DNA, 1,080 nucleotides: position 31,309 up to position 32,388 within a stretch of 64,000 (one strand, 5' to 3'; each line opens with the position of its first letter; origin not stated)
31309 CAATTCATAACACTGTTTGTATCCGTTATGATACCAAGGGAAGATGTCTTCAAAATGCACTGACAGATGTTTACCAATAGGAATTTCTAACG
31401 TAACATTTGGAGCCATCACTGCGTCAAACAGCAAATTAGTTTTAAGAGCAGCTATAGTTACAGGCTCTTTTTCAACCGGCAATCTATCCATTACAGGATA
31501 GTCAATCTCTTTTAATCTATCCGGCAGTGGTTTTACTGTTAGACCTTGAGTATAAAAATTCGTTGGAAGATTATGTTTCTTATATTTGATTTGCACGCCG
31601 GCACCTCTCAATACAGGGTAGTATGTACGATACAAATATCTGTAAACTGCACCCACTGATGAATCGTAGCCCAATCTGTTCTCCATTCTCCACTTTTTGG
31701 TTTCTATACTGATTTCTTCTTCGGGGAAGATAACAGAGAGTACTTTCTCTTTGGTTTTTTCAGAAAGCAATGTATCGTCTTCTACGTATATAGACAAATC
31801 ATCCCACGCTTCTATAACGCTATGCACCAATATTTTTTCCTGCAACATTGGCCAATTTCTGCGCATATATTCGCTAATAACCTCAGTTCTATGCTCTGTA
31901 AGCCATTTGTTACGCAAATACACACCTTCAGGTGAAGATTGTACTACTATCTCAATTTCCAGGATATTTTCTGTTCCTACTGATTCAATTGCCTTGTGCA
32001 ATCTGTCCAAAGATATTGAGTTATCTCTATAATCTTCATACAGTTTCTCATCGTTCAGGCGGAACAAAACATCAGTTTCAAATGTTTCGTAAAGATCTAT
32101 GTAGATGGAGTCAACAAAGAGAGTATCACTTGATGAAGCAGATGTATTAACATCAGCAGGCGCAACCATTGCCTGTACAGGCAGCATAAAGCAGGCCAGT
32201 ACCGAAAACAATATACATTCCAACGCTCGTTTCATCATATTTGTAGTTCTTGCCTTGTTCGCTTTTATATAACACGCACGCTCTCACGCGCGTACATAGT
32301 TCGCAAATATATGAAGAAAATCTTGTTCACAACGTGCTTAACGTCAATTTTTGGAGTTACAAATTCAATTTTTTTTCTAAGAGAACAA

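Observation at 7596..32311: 24.6-kb type V pilus-like operon with ten tandem fimbrillin paralogs, ending in a 3,796-aa T9SS-sorted giant protein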

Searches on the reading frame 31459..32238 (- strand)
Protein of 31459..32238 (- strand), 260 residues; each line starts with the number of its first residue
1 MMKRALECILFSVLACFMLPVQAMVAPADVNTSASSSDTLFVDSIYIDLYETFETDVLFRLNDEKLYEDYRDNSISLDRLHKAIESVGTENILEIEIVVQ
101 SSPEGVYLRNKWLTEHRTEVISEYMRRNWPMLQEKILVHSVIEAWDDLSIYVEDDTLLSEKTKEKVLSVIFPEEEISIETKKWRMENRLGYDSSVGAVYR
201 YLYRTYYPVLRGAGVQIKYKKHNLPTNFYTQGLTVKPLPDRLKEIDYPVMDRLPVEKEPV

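Call 38: search_protein_families(library=pfam, proteins=[window:31459-32238:-], max_evalue=10)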
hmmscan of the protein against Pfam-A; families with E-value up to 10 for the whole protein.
window:31459-32238:- (260 aa): 1 family
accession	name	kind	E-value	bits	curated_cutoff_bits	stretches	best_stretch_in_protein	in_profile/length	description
PF15734.10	MIIP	-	0.24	11.3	27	1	157-197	103-142/332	Migration and invasion-inhibitory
